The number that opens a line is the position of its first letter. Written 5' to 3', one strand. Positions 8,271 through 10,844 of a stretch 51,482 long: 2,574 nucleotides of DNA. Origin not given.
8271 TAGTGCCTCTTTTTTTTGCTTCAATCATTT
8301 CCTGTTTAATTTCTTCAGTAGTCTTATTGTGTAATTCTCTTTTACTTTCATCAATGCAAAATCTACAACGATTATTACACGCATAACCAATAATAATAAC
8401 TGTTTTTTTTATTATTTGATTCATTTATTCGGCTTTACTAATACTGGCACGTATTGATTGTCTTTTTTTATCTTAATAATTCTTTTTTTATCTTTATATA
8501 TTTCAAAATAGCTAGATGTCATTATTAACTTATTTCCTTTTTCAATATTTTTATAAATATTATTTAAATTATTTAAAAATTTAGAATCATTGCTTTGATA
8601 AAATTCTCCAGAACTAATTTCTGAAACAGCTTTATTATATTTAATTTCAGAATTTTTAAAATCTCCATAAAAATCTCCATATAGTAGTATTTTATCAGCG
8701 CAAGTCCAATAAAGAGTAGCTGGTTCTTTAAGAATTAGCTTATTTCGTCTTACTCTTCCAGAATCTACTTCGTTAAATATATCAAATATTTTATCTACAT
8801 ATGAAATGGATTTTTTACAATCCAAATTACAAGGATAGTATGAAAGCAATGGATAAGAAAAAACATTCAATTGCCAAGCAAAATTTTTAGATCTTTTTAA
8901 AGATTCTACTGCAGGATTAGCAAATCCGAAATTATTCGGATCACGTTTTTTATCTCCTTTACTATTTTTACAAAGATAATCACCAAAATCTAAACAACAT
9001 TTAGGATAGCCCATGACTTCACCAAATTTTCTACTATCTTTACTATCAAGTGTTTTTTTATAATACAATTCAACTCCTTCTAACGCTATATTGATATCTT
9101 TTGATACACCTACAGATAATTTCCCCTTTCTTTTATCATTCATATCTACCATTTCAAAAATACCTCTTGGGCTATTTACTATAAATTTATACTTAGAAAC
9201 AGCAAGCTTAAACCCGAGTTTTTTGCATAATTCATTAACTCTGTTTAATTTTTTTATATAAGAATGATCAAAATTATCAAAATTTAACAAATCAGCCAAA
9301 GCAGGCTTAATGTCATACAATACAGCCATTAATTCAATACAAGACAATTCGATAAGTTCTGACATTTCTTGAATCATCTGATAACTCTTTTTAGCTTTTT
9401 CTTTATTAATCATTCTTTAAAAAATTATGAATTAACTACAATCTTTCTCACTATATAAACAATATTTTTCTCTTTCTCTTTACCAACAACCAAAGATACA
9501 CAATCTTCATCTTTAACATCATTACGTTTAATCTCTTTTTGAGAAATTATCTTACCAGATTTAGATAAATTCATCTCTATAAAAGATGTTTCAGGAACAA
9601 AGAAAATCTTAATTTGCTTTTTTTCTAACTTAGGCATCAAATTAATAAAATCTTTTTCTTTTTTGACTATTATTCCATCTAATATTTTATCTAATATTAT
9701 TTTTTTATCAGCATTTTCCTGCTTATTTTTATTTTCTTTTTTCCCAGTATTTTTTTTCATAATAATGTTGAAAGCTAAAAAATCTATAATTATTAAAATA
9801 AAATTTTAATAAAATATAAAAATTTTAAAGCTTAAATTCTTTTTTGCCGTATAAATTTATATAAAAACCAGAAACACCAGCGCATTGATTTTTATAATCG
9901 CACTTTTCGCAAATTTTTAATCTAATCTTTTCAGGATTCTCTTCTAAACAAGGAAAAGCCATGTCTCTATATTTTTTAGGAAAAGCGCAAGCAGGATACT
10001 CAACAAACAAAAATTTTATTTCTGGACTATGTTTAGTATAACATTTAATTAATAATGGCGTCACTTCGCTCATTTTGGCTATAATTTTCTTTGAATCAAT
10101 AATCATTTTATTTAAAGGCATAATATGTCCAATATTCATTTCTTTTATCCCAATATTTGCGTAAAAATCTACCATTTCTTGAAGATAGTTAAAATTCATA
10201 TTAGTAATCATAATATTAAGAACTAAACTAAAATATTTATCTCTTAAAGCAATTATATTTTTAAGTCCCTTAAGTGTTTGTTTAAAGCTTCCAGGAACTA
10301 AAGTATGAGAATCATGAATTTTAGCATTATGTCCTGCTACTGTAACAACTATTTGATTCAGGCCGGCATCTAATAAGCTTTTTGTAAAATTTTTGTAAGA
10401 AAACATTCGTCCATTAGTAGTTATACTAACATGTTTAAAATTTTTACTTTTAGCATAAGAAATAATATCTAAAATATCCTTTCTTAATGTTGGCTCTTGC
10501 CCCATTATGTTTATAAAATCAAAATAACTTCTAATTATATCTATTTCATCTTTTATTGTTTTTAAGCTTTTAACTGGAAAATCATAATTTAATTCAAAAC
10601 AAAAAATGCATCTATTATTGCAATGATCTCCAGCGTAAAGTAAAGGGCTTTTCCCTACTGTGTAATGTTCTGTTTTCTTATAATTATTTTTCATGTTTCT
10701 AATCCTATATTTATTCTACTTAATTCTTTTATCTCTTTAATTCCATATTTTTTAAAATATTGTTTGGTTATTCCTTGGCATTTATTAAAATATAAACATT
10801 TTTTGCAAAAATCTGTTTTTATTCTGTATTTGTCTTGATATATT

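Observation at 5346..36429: Fourteen radical SAM genes in one ~31 kb co-directional, translationally coupled block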

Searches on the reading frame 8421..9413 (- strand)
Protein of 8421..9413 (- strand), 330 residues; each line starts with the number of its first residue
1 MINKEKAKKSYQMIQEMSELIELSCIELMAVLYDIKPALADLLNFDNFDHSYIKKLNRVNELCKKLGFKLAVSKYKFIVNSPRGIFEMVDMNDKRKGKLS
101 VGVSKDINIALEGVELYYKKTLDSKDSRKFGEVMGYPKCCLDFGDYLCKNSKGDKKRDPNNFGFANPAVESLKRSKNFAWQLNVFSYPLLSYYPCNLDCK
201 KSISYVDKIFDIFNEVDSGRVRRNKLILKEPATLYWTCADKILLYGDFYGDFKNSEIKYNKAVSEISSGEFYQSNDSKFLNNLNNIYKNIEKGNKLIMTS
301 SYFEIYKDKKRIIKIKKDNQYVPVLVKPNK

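Call 4: search_protein_families(library=pfam, proteins=[window:8421-9413:-], max_evalue=0.01)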
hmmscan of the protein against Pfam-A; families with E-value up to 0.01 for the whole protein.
window:8421-9413:- (330 aa): 1 family
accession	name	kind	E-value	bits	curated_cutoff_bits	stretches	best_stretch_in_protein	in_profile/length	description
PF04467.17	DUF483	-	0.0014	19.1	25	0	126-204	34-99/122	Protein of unknown function (DUF483)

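Call 9: search_protein_families(library=ncbifam, proteins=[window:8421-9413:-], max_evalue=0.001)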
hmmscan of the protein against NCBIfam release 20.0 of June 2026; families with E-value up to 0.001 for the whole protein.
window:8421-9413:- (330 aa): 0 families

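Call 46: find_homologous_proteins(query=window:8421-9413:-, max_evalue=0.00001)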
Query window:8421-9413:- (330 aa): 80 proteins with E <= 0.00001 among 1237 candidates.
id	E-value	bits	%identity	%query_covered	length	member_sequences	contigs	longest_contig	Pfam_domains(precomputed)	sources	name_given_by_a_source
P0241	6.9e-211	717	98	100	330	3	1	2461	-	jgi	-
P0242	1.3e-163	562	75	100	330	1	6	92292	-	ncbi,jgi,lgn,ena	-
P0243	4.8e-163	560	75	100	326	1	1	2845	-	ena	-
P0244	1.3e-159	549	73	100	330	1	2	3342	-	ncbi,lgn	ncbi:MAG: hypothetical protein ABH889_03390 [Candidatus Portnoybacteria bacterium]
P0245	2.7e-159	548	74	100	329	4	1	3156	-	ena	-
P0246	3.2e-155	535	71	100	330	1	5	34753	-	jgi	-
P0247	4.3e-154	531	72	100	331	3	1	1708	-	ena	-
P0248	2.5e-153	528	74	94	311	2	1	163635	-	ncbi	-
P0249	2.1e-151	522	70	100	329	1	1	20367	-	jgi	-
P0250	2.0e-148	512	72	97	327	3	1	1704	-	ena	-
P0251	3.2e-148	512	70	98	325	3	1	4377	-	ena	-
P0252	1.3e-147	510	69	98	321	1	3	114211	-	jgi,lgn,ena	-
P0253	1.7e-137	476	67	95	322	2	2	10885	-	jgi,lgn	-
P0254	2.2e-137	476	64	98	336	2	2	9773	-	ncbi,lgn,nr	ncbi:hypothetical protein KJ665_00930 [Patescibacteria group bacterium]|nr:hypothetical protein [Pat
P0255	4.5e-137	475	64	98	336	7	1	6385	-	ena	-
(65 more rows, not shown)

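Call 52: search_protein_families(library=padloc, proteins=[window:8421-9413:-], max_evalue=0.001)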
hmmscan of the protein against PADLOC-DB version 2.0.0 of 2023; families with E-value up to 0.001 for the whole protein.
window:8421-9413:- (330 aa): 0 families

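Call 55: predict_structure(alignment_id=A3)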
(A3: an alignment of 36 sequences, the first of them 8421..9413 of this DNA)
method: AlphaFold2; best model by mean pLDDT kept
length: 330 residues; sequences in the alignment: 36
mean_pLDDT: 90.9   pTM: 0.88
mean pLDDT of the five models: 90.9, 90.6, 90.4, 89.9, 87.5
residues with pLDDT >= 90: 231; 70-90: 80; 50-70: 13; < 50: 6
segments of 3 or more residues with pLDDT < 50: 153-157
pLDDT, mean of each block of 10 residues (from residue 1): 84 97 96 97 82 94 98 84 69 86 97 89 85 97 88 55 84 95 95 97 98 96 97 94 98 95 91 79 96 98 98 94 94
secondary structure, 60 per line:
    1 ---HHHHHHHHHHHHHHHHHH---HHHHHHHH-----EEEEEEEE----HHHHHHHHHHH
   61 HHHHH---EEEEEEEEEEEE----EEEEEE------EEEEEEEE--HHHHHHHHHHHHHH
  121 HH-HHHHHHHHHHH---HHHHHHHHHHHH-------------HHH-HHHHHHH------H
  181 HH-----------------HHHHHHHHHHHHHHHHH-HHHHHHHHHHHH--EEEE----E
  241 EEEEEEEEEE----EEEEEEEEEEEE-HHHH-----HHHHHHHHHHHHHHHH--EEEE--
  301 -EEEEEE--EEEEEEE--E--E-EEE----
elements in order: H4-21 H25-32 E38-45 H50-65 E69-80 E85-90 E97-104 H107-122 H124-134 H138-149 H167-173 H200-216 H218-229 E232-235 E240-250 E255-266 H268-271 H277-292 E295-298 E302-307 E310-316 E324-326

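Call 57: fold_search(model_id=the predicted structure, library=pdb)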
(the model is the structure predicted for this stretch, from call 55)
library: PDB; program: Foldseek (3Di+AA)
matches with E <= 10: 493; with E <= 0.001: 0
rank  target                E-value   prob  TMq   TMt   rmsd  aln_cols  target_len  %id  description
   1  4r29_A                2.8e-01  0.72  0.25  0.38   7.0       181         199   12  Crystal structure of bacterial cysteine methyltransferase effector NleE (released 2014-12-03)
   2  4r29_B                3.0e-01  0.63  0.25  0.38   7.2       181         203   10  Crystal structure of bacterial cysteine methyltransferase effector NleE (released 2014-12-03)
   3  5yac                  3.7e-01  0.41  0.12  0.12   5.1        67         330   21  Crystal structure of WT Trm5b from Pyrococcus abyssi (released 2017-09-27)
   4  5iic_B                3.7e-01  0.04  0.11  0.09  19.5       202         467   12  Crystal structure of red abalone VERL repeat 3 at 2.9 A resolution (released 2017-06-14)
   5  4wvg_A                3.7e-01  0.04  0.12  0.09  21.5       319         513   10  Crystal structure of the Type-I signal peptidase from Staphylococcus aureus (SpsB). (released 2015-09-23)
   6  3ef7_A                3.9e-01  0.04  0.11  0.08  20.6       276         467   10  ZP-N domain of mammalian sperm receptor ZP3 (crystal form III) (released 2008-12-02)
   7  6i6y                  4.4e-01  0.33  0.15  0.40   7.3        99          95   11  Circular permutant of ribosomal protein S6, swap helix 2 (released 2019-11-27)
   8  6i6w                  4.4e-01  0.33  0.15  0.39   7.2        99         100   11  Circular permutant of ribosomal protein S6, adding 6aa to C terminal of P68-69 (released 2019-11-27)
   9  6i6i_A                4.4e-01  0.28  0.14  0.38   7.1        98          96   11  Circular permutant of ribosomal protein S6, adding 6aa to C terminal of P68-69, L75A mutant (released 2019-11-27)
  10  3lai_C                4.4e-01  0.18  0.14  0.21  12.1       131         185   11  Structural insights into the molecular mechanism of H-NOX activation (released 2010-03-16)
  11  4fdk_A                5.4e-01  0.35  0.13  0.20   4.5        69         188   13  F78L Tt H-NOX (released 2013-08-28)
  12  4r29_C                5.4e-01  0.30  0.23  0.34   8.0       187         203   11  Crystal structure of bacterial cysteine methyltransferase effector NleE (released 2014-12-03)
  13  1o54                  5.7e-01  0.20  0.12  0.14   7.8        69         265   12  Crystal structure of SAM-dependent O-methyltransferase (TM0748) from Thermotoga maritima at 1.65 A resolution (released 2003-08-19)
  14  1j5w_B                6.1e-01  0.08  0.15  0.16  17.3       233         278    7  Crystal structure of Glycyl-tRNA synthetase alpha chain (TM0216) from Thermotoga maritima at 1.95 A resolution (released 2002-07-17)
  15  3nvu_A                6.4e-01  0.28  0.12  0.19   5.4        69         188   12  Modulating Heme Redox Potential Through Protein-Induced Porphyrin Distortion (released 2010-09-08)
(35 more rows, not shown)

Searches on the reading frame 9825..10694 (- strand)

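Call 4: search_protein_families(library=pfam, proteins=[window:9825-10694:-], max_evalue=0.01)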
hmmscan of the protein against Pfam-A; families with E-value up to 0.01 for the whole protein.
window:9825-10694:- (289 aa): 2 families
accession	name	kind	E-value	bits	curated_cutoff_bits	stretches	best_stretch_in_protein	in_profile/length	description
PF04055.27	Radical_SAM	-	1.4e-18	68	29.5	1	22-177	4-165/166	Radical SAM superfamily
PF02811.25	PHP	-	0.0039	18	26.4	1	74-153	17-94/164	PHP domain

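Call 8: search_protein_families(library=ncbifam, proteins=[window:9825-10694:-], max_evalue=0.001)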
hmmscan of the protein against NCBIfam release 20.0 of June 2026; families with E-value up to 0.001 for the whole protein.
window:9825-10694:- (289 aa): 39 families (the best 25 are shown)
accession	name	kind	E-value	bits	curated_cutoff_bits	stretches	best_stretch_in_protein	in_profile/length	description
NF038332.1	rSAM_rare_HxsC4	exception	4.1e-35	121.5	500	1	21-195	20-197/335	radical SAM protein HxsC4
TIGR03977.1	rSAM_pair_HxsC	equivalog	2e-29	102.4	267.9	1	18-274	28-288/292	His-Xaa-Ser system radical SAM maturase HxsC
TIGR02668.1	moaA_archaeal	equivalog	8.3e-22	77.5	325.25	1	23-212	18-207/303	GTP 3',8-cyclase MoaA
TIGR04545.1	rSAM_ahbD_hemeb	equivalog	7.6e-20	71.6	500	1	24-204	9-189/339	heme b synthase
NF001199.0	PRK00164.2-1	equivalog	6.3e-19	68.2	231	1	23-183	20-180/308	GTP 3',8-cyclase MoaA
TIGR04317.1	W_rSAM_matur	equivalog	1.8e-17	63.5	380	1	23-221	12-213/349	tungsten cofactor oxidoreductase radical SAM maturase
TIGR04055.1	rSAM_NirJ2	equivalog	5.4e-16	59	500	1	23-197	8-180/326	putative heme d1 biosynthesis radical SAM protein NirJ2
TIGR02666.1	moaA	equivalog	2.6e-15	56.2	284.05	1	23-197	18-198/336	GTP 3',8-cyclase MoaA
NF050035.1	rSAM_WgK_link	exception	2.7e-15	56.2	650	1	24-229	18-221/367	radical SAM/SPASM peptide maturase WgkB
NF045646.2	rSAM_Se_TrsS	equivalog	1.2e-14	53.7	490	1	18-177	89-250/441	radical SAM (seleno)protein TrsS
TIGR04466.1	rSAM_BlsE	equivalog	2.2e-14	53.6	400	1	24-191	12-175/327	cytosylglucuronate decarboxylase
NF045574.1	sacti_mat_StsB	exception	3.1e-14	52.7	625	1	22-188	103-266/466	StsB family radical SAM/SPASM domain sactipeptide maturase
TIGR04054.1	rSAM_NirJ1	equivalog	4.7e-14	51.8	650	1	21-190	42-209/387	putative heme d1 biosynthesis radical SAM protein NirJ1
NF045702.1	rSAM_GDGT_ether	equivalog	5.6e-14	51.6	450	1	23-179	94-254/486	tetraether lipid synthase Tes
TIGR03961.1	rSAM_PTO1314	hypoth_equivalog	1e-13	51.3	306.05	1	18-184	29-184/332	PTO1314 family radical SAM protein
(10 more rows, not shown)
